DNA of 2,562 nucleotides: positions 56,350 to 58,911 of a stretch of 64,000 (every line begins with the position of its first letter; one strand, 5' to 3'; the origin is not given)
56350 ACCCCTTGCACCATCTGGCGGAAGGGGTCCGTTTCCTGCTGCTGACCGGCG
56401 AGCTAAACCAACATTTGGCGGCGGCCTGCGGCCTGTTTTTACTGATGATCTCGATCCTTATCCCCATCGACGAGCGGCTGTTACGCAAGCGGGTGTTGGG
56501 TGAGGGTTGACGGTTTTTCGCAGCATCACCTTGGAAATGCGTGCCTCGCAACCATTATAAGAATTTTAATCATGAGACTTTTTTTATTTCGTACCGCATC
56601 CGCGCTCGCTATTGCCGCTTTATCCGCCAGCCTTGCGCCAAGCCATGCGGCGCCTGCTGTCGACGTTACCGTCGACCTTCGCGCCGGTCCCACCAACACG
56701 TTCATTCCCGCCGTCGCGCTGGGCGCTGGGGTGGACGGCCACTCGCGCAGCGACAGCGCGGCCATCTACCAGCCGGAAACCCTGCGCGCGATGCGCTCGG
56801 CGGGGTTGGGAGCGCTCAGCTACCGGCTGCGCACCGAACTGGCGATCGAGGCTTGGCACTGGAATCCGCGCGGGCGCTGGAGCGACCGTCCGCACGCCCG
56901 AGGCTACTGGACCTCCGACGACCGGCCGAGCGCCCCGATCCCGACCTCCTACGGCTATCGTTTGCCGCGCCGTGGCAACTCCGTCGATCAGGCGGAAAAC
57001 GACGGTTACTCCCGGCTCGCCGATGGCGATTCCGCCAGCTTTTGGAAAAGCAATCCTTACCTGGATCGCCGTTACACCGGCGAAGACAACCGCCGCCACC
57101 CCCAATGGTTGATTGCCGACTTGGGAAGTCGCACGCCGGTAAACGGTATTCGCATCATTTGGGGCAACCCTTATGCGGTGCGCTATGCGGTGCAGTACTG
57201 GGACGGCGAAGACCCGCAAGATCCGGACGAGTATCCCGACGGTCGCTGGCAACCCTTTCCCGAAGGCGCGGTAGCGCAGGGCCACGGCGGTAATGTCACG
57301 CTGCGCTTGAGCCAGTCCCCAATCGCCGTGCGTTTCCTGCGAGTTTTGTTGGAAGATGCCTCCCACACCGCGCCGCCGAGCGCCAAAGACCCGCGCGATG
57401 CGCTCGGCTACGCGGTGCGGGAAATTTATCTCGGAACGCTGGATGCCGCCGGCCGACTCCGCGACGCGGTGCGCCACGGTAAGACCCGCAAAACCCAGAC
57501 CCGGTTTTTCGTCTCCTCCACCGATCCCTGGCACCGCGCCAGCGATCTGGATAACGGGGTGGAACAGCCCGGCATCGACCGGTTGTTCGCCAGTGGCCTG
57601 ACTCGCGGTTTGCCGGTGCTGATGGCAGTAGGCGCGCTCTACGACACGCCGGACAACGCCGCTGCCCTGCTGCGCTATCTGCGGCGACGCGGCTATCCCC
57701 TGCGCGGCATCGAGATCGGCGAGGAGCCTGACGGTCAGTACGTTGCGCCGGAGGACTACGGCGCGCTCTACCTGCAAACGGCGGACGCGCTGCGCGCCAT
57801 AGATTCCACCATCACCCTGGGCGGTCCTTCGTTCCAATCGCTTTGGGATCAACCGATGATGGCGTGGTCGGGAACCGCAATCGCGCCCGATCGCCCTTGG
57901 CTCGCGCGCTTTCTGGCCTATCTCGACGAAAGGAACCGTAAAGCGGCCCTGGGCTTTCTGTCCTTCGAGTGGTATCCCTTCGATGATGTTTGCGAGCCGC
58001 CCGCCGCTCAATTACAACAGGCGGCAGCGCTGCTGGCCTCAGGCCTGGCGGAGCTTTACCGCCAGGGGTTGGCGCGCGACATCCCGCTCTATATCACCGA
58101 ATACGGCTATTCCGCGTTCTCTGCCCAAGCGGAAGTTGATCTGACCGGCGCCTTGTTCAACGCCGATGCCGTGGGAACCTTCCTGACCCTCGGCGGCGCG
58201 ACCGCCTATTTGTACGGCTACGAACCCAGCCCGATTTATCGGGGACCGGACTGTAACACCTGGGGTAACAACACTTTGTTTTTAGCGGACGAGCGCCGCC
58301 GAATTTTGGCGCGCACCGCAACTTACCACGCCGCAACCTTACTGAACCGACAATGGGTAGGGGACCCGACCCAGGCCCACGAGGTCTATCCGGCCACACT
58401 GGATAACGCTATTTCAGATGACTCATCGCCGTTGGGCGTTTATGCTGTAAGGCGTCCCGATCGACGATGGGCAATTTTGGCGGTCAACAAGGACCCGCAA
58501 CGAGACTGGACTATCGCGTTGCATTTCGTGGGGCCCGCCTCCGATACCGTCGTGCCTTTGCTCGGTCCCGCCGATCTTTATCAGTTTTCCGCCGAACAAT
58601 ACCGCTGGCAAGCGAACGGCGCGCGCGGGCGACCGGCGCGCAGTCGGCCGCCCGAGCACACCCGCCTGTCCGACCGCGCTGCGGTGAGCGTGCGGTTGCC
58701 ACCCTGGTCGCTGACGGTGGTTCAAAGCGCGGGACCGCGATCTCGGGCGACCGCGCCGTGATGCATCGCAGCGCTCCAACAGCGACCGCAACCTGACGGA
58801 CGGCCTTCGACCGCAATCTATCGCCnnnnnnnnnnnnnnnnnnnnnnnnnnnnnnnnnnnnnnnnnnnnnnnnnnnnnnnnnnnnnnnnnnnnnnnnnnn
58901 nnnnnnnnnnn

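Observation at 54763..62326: Polysaccharide/oligosaccharide locus combining NodI/NodJ-like exporter, secreted glycosidase-like protein and a NodB+NodC-like fusion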

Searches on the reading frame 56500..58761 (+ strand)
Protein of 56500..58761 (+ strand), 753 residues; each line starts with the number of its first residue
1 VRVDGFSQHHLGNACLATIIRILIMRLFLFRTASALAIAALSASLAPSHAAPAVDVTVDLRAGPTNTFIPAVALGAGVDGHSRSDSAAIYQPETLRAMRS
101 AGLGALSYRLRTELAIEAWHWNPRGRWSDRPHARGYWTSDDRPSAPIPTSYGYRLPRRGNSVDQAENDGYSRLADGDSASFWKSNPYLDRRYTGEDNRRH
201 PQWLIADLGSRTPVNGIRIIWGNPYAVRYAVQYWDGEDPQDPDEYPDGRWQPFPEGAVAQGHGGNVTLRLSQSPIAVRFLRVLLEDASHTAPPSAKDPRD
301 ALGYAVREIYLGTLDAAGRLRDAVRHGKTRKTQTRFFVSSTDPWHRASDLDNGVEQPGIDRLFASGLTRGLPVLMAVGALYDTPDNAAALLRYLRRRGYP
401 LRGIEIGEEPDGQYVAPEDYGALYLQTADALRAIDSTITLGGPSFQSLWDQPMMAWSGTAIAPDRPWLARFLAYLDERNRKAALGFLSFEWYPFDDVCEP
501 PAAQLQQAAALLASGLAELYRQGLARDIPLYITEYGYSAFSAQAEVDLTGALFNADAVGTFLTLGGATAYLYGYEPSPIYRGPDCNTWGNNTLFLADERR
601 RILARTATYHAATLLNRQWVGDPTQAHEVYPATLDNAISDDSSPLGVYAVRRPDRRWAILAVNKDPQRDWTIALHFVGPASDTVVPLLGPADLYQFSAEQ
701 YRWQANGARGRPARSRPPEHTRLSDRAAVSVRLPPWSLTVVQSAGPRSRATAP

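Call 7: search_protein_families(library=pfam, proteins=[window:56500-58761:+], max_evalue=0.01)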
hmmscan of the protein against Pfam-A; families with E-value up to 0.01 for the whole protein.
window:56500-58761:+ (753 aa): 2 families
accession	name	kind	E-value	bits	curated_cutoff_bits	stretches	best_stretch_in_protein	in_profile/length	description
PF00754.31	F5_F8_type_C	-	8.4e-07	29.6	28.2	1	169-286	13-114/127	F5/8 type C domain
PF22633.2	F5_F8_type_C_2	-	7.2e-05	23.8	27.8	1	174-281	3-90/91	NedA-like, galactose-binding domain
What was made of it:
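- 57004..57357 (+): F5/8 type C (discoidin, CBM32-like) module, aa about 145-262. Pfam PF00754 scores 29.6 bits against a 28.2-bit cut-off (call 7).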

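Call 8: search_protein_families(library=ncbifam, proteins=[window:56500-58761:+], max_evalue=0.01)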
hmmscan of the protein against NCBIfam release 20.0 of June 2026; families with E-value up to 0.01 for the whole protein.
window:56500-58761:+ (753 aa): 0 families

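Call 16: search_solved_structures(query=window:56572-58761:+, max_evalue=1, show_alignments=2)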
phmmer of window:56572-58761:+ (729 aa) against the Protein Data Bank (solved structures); distinct sequences matched with E-value up to 1: 5.
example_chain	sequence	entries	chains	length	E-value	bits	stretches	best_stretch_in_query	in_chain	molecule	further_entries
2rv9_A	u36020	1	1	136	0.036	15.2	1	175-210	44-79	Glucanase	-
4zxe_A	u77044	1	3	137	0.037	15.2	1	175-210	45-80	Glucanase/Chitosanase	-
4zy9_A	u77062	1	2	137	0.037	15.2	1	175-210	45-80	Glucanase/chitosanase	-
2rva_A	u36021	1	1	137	0.043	15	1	175-211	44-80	Glucanase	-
4zz5_A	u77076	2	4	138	0.043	15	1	175-211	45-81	Glucanase/chitosanase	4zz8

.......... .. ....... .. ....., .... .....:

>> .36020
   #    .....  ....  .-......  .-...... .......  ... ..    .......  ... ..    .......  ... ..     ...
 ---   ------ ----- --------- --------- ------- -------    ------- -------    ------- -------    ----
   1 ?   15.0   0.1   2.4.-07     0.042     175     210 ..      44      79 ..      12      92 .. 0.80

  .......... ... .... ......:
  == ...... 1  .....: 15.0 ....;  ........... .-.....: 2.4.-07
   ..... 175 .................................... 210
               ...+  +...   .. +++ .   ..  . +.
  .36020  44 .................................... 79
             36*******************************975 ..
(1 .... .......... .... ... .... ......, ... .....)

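Call 18: find_homologous_proteins(query=window:56572-58761:+, max_evalue=0.00001)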
Query window:56572-58761:+ (729 aa): 4554 proteins with E <= 0.00001 among 8000 candidates; the best 120 are listed.
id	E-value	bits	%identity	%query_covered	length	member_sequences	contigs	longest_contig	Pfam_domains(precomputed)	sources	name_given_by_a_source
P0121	0.0e+0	1634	98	100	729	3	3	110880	PF00754.32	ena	-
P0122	0.0e+0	1481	88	99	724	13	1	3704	PF00754.32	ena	-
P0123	0.0e+0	1239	75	97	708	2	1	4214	PF00754.32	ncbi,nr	ncbi:MAG: discoidin domain-containing protein [Candidatus Competibacter sp.]|nr:discoidin domain-con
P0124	0.0e+0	1234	73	99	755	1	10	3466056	PF00754.32,PF22633.4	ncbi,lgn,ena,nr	ncbi:MAG: discoidin domain-containing protein [Candidatus Competibacter sp.]|nr:discoidin domain-con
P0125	0.0e+0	1222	73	99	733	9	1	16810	-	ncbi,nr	ncbi:MAG: discoidin domain-containing protein [Candidatus Competibacter sp.]|nr:discoidin domain-con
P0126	0.0e+0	1215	74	96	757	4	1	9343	PF00754.32,PF22633.4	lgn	-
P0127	0.0e+0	1215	73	98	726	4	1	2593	PF00754.32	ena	-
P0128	0.0e+0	1209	73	97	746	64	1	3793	PF00754.32,PF22633.4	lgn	-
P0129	0.0e+0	1201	71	99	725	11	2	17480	PF00754.32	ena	-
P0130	0.0e+0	1200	71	99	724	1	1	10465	PF00754.32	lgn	-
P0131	0.0e+0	1199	71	99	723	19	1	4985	PF00754.32,PF22633.4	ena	-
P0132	0.0e+0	1197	71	99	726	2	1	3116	PF00754.32,PF22633.4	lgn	-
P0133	0.0e+0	1196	71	99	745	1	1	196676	PF00754.32,PF22633.4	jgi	jgi:hypothetical protein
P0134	0.0e+0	1192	70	98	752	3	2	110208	PF00754.32,PF22633.4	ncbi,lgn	-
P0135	0.0e+0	1190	70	99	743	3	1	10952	PF00754.32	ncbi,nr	ncbi:MAG: discoidin domain-containing protein [Candidatus Contendobacter sp.]|nr:discoidin domain-co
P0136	0.0e+0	1181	71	97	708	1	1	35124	PF00754.32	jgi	jgi:hypothetical protein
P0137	0.0e+0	1172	72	95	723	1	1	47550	PF00754.32,PF22633.4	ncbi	ncbi:MAG: discoidin domain-containing protein [Candidatus Competibacteraceae bacterium]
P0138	0.0e+0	1164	72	98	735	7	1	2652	PF00754.32,PF22633.4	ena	-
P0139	0.0e+0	1156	71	94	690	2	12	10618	PF00754.32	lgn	-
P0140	0.0e+0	1145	69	99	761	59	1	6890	PF00754.32,PF22633.4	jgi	jgi:hypothetical protein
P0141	0.0e+0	1143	69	100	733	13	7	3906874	PF00754.32,PF22633.4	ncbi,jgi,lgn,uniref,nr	ncbi:MAG: discoidin domain-containing protein [Candidatus Accumulibacter phosphatis]|jgi:hypothetica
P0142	0.0e+0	1126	68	99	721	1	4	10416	PF00754.32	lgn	-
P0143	0.0e+0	1122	69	99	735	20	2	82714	PF00754.32,PF22633.4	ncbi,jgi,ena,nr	ncbi:MAG TPA: discoidin domain-containing protein [Candidatus Competibacteraceae bacterium]|nr:disco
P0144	0.0e+0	1120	70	95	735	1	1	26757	PF00754.32,PF22633.4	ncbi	-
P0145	0.0e+0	1118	69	99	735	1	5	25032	PF00754.32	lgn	-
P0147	0.0e+0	1111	67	96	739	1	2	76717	PF00754.32,PF22633.4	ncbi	-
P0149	0.0e+0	1107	66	99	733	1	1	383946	PF00754.32,PF22633.4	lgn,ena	-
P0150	0.0e+0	1105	68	98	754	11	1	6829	PF00754.32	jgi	-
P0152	0.0e+0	1098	66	98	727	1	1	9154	PF00754.32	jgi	jgi:hypothetical protein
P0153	0.0e+0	1095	66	99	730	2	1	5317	PF00754.32,PF22633.4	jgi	jgi:hypothetical protein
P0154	0.0e+0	1092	67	98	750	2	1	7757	PF00754.32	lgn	-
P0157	0.0e+0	1081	66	96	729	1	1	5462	PF00754.32,PF22633.4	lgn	-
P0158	0.0e+0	1073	63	98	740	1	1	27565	PF00754.32,PF22633.4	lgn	-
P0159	0.0e+0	1067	64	98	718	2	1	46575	PF00754.32,PF22633.4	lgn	-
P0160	0.0e+0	1063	65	98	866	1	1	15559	PF00754.32,PF22633.4,PF00654.26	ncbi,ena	-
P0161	0.0e+0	1055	63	98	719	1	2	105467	PF00754.32,PF22633.4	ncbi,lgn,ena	-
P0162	0.0e+0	1044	66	95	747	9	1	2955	PF00754.32,PF22633.4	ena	-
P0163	1.3e-298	1010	65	95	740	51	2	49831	PF00754.32,PF22633.4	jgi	-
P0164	6.9e-298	1008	64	98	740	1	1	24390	PF00754.32,PF22633.4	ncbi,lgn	-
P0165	1.4e-296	1004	63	95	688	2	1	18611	PF00754.32,PF22633.4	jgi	jgi:hypothetical protein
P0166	2.8e-292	989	60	99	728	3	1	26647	PF00754.32,PF22633.4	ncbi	ncbi:MAG: discoidin domain-containing protein [Syntrophobacteraceae bacterium]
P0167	2.2e-290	983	61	97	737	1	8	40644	PF00754.32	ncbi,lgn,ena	-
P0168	4.1e-270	916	66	84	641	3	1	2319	PF00754.32,PF22633.4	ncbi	ncbi:MAG: discoidin domain-containing protein, partial [Candidatus Competibacter sp.]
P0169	8.3e-255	866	41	86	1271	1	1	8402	PF00754.32,PF22633.4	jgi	jgi:hypothetical protein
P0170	4.1e-247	840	53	97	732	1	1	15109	PF00754.32,PF22633.4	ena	-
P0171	4.5e-245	833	54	99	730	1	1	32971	PF00754.32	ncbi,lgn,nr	ncbi:MAG: discoidin domain-containing protein [Gemmatimonadota bacterium]|nr:discoidin domain-contai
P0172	3.8e-243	827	53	94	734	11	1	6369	PF00754.32,PF22633.4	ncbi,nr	ncbi:MAG: discoidin domain-containing protein [Nostocaceae cyanobacterium]|nr:discoidin domain-conta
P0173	4.7e-243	827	52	98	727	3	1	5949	PF00754.32,PF22633.4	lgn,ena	-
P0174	2.7e-242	824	53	92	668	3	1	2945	PF00754.32,PF22633.4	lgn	-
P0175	4.0e-242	824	51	95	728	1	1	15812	PF00754.32,PF22633.4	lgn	-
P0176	1.6e-241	822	54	94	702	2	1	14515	PF00754.32,PF22633.4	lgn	-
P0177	2.1e-241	821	52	99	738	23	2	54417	PF00754.32,PF22633.4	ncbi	-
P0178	8.3e-241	819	52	99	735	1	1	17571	PF00754.32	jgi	jgi:hypothetical protein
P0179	1.9e-238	811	52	95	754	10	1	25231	PF00754.32,PF22633.4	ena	-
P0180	2.4e-238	811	50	98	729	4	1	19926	PF00754.32,PF22633.4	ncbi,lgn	-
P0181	3.4e-237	807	51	96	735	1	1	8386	PF00754.32,PF22633.4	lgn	-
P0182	3.4e-237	807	54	94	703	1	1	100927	PF00754.32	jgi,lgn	jgi:hypothetical protein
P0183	5.2e-237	807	54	98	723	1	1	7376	PF00754.32,PF22633.4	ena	-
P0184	6.1e-237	806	53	96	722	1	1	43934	PF00754.32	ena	-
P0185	7.9e-237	806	52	98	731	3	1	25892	PF00754.32,PF22633.4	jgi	-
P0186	1.5e-236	805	54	94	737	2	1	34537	PF00754.32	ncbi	ncbi:MAG: discoidin domain-containing protein [Gemmatimonadaceae bacterium]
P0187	2.1e-236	805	54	95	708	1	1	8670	PF00754.32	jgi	jgi:hypothetical protein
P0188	3.0e-236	804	50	98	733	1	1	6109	PF00754.32,PF22633.4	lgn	-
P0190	6.9e-236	803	52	94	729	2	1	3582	PF00754.32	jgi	-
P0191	1.2e-235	802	53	94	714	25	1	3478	PF00754.32,PF22633.4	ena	-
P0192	2.3e-235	801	51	98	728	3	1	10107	PF00754.32,PF22633.4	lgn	-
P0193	4.5e-234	797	53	97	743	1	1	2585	PF00754.32,PF22633.4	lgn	-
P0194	5.0e-234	797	55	94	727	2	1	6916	PF00754.32,PF22633.4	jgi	-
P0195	5.7e-234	797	52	93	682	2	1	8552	PF00754.32,PF22633.4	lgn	-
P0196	6.1e-234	797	52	98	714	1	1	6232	PF00754.32,PF22633.4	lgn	-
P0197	1.3e-233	795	53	95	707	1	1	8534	PF00754.32,PF22633.4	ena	-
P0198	1.6e-233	795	52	94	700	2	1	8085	PF00754.32,PF22633.4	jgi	-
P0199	2.0e-233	795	54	98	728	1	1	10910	PF00754.32,PF22633.4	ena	-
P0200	7.4e-233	793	53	98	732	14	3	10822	PF00754.32,PF22633.4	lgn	-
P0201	7.8e-233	793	54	96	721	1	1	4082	PF00754.32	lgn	-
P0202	1.6e-232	792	53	95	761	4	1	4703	PF00754.32,PF22633.4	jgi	jgi:hypothetical protein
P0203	1.9e-232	792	54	93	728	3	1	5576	PF00754.32,PF22633.4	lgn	-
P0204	2.8e-232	791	55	95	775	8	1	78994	PF00754.32,PF22633.4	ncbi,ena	-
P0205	3.9e-232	791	53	95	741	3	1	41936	PF00754.32,PF22633.4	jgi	jgi:hypothetical protein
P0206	5.1e-232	790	50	98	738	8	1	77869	PF00754.32,PF22633.4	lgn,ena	-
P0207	6.0e-232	790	51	98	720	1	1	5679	PF00754.32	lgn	-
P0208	1.3e-231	789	54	93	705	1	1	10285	PF00754.32,PF22633.4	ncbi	-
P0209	1.4e-231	789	50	97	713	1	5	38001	PF00754.32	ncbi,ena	-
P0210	2.2e-231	788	54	97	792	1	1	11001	PF00754.32,PF22633.4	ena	-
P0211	6.0e-231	787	51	98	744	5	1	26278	PF00754.32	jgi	jgi:hypothetical protein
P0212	7.0e-231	786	54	93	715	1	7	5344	PF00754.32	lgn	-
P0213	7.2e-231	786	53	98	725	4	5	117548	PF00754.32,PF22633.4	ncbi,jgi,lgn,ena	-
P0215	1.0e-230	786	53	93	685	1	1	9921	PF00754.32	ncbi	-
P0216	1.6e-230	785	52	98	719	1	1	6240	PF00754.32,PF22633.4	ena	-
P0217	1.7e-230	785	53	97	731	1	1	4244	PF00754.32,PF22633.4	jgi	jgi:hypothetical protein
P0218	2.1e-230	785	50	98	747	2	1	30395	PF00754.32,PF22633.4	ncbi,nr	ncbi:MAG: discoidin domain-containing protein [Acidobacteria bacterium]|nr:discoidin domain-containi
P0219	2.5e-230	785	54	96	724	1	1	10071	PF00754.32,PF22633.4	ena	-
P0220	2.6e-230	785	50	99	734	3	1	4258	PF00754.32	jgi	jgi:hypothetical protein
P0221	3.6e-230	784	53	93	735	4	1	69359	PF00754.32,PF22633.4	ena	-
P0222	4.2e-230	784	53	93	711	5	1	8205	PF00754.32,PF22633.4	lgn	-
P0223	5.6e-230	783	50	98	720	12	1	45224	PF00754.32,PF22633.4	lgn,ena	-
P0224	2.4e-229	781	54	97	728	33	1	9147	PF00754.32,PF22633.4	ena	-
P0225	3.3e-229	781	52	98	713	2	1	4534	PF00754.32,PF22633.4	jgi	jgi:hypothetical protein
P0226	4.3e-229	780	52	98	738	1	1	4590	PF00754.32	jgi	jgi:hypothetical protein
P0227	4.6e-229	780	52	98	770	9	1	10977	PF00754.32,PF22633.4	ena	-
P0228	5.2e-229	780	53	96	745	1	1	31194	PF00754.32,PF22633.4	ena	-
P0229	2.1e-228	778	53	96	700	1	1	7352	PF00754.32,PF22633.4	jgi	jgi:hypothetical protein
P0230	2.4e-228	778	50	97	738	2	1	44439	PF00754.32,PF22633.4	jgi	-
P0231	2.4e-228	778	54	95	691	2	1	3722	PF00754.32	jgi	jgi:hypothetical protein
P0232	3.0e-228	778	52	96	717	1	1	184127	PF00754.32,PF22633.4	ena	-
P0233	3.2e-228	778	51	99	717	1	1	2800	PF00754.32,PF22633.4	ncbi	-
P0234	3.8e-228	777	51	95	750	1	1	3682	PF00754.32,PF22633.4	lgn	-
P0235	4.0e-228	777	54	95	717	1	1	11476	PF00754.32,PF22633.4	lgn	-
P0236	4.4e-228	777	48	97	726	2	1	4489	PF00754.32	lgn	-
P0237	5.0e-228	777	53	95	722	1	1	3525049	PF00754.32,PF22633.4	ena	-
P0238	5.9e-228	777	54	95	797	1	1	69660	PF00754.32,PF22633.4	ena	-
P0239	7.1e-228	776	51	98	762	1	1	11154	PF00754.32,PF22633.4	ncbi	-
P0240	8.8e-228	776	55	92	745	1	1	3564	PF00754.32,PF22633.4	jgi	-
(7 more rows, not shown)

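Call 21: find_related_loci(query=A1, collection=genome_contigs, flank=10000)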
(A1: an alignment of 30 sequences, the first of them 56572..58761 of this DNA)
Query A1 (729 aa) in genome_contigs; peptide patterns used: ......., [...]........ (x = any residue, [..] = any of these).
600 stretches matched a pattern (row limit reached: there are more); 570 encode a relative of the query (tblastn E <= 1e-3); the best 80 are kept; 80 distinct loci.
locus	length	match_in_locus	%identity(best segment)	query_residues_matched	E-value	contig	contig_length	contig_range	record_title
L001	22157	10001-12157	71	1-719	0e+0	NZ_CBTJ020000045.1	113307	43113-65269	Candidatus Competibacter denitrificans Run_A_D11 COMPD11_2693_Contig_38, whole genome shotgun sequence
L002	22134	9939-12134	71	2-729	0e+0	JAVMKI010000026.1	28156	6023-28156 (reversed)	MAG: Candidatus Contendobacter sp. isolate SCELSE-7-Con RS32308SPAdes_bin.011_0000000026, whole genome shotgun sequence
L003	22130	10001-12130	72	15-724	0e+0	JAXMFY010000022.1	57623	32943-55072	MAG: Candidatus Competibacteraceae bacterium isolate STL-PRO99 C2.53.fa-22, whole genome shotgun sequence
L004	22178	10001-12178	70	4-724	0e+0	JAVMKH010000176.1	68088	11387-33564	MAG: Candidatus Contendobacter sp. isolate SCELSE-6-Con G12SPAdes_bin.052_0000000176, whole genome shotgun sequence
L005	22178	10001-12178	69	1-724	0e+0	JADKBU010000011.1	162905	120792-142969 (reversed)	MAG: Candidatus Accumulibacter propinquus isolate OdNE_18-Q3-R46-58_BAT3C.415 tig00009650-10-1624170, whole genome shotg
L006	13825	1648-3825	68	1-724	0e+0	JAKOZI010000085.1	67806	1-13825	MAG: Pseudomonadota bacterium isolate USSF_maxbin.014_sub k201_271728, whole genome shotgun sequence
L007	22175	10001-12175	69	4-729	0e+0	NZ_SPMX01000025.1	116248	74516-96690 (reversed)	Candidatus Accumulibacter contiguus isolate SBR_L PAO6_binned_c25, whole genome shotgun sequence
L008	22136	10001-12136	69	10-722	0e+0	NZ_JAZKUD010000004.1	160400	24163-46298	MAG: Accumulibacter sp. isolate UW18 Ga0556162_0000305, whole genome shotgun sequence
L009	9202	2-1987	74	64-725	0e+0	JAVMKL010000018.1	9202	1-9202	MAG: Candidatus Competibacter sp. isolate SCELSE-6-Com RS41505SPAdes_bin.009_0000000018, whole genome shotgun sequence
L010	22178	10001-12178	69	1-723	0e+0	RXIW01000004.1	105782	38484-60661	MAG: Candidatus Competibacteraceae bacterium isolate CPB_M38 c_000000000004, whole genome shotgun sequence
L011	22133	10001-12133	69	10-721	0e+0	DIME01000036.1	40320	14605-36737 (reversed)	MAG TPA_asm: Candidatus Accumulibacter vicinus isolate UBA5574 UBA5574_contig_269, whole genome shotgun sequence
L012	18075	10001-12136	67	12-722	0e+0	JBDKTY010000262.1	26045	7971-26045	MAG: Syntrophobacter sp. isolate 7_bin.95 c_000001555830, whole genome shotgun sequence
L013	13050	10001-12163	65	4-720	0e+0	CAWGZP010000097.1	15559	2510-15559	MAG: uncultured delta proteobacterium isolate MFD02138.bin.2.17 genome assembly, contig: contig_136160, whole genome sho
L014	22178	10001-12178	73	1-725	0e+0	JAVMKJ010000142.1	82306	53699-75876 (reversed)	MAG: Candidatus Competibacter sp. isolate SCELSE-4-Com G12SPAdes_bin.027_0000000142, whole genome shotgun sequence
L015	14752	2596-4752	65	10-722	0e+0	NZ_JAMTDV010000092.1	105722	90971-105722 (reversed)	MAG: Accumulibacter sp. isolate SCELSE-7 NODE_414_length_105722_cov_255.436551, whole genome shotgun sequence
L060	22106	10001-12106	50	8-720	0e+0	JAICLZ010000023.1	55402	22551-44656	MAG: Gemmatimonadaceae bacterium isolate LS_ISSM_2_bin.92 k141_969111_length_55402_cov_18.8408, whole genome shotgun seq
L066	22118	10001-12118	48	12-724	0e+0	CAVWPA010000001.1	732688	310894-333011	MAG: uncultured Verrucomicrobiae bacterium isolate MFD05442.bin.2.65 genome assembly, contig: contig_21706, whole genome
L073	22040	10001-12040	53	30-718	0e+0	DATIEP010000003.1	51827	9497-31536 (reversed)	MAG TPA_asm: Gemmatimonadaceae bacterium isolate SMAG_U16372 k141_1298612, whole genome shotgun sequence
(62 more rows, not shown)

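Call 38: predict_structure(alignment_id=A1)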
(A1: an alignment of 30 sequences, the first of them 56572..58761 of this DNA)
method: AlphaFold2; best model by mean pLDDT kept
length: 729 residues; sequences in the alignment: 30
mean_pLDDT: 84.7   pTM: 0.86
mean pLDDT of the five models: 84.7, 79.9, 77.0, 75.3, 71.8
residues with pLDDT >= 90: 379; 70-90: 236; 50-70: 91; < 50: 23
segments of 3 or more residues with pLDDT < 50: 22-24, 135-138, 140-147, 727-729
pLDDT, mean of each block of 10 residues (from residue 1): 79 77 64 91 95 82 90 94 71 57 72 73 74 48 48 63 87 86 92 92 94 76 87 93 95 93 87 82 89 92 75 68 68 86 92 84 88 93 75 88 96 92 63 61 88 93 92 88 92 92 94 89 96 96 94 86 89 92 97 93 94 68 95 96 94 79 93 97 93 96 91 96 60
secondary structure, 60 per line:
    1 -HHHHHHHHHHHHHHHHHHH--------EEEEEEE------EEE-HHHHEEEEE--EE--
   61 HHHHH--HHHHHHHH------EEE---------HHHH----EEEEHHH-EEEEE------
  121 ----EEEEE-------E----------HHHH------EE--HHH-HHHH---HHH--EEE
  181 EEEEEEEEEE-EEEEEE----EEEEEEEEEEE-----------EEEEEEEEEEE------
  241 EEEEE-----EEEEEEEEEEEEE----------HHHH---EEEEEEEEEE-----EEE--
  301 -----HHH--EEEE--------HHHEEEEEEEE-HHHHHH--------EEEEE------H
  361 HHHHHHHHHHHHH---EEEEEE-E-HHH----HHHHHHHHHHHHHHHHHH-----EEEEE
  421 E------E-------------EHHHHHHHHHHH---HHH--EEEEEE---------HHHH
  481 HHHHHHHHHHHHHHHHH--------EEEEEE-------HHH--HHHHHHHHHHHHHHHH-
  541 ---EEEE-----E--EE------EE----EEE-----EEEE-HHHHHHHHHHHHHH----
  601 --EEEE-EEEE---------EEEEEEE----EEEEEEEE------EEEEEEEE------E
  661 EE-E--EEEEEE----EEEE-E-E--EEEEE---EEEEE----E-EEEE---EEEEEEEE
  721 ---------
elements in order (helices of 4 or more, strands of 3 or more residues): H2-20 E29-35 E42-44 H46-49 E50-54 H61-65 H68-75 E82-84 H94-97 E102-105 E110-114 E125-129 H148-151 H166-169 E178-190 E192-197 E202-212 E224-234 E241-245 E251-263 H274-277 E281-290 E296-298 E311-314 E326-333 H335-340 E349-353 H360-373 E377-382 H393-410 E416-421 H443-453 E462-467 H477-497 E506-511 H524-539 E544-547 E570-572 E578-581 H583-596 E603-606 E608-611 E621-627 E632-639 E646-653 E660-662 E667-672 E677-680 E687-691 E695-699 E706-709 E713-720
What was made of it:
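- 56572..58761 (+): Secreted hydrolase (729 aa): signal peptide, discoidin/CBM32 module and a clan GH-A (GH39-like) barrel with a C-terminal beta-sandwich. AlphaFold pLDDT is 84.7 (call 38).
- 57484..58371 (+): (beta/alpha)8 catalytic barrel, aa about 305-600. The predicted acid/base is E385, in the invariant motif G-E384-E385-P. The predicted nucleophile is E510, in T-E-Y-G-Y-S. Strand order comes from the model (call 38).
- On CBM32 / F5_F8_type_C: The model has a beta-sandwich at aa 178-298 (call 38).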
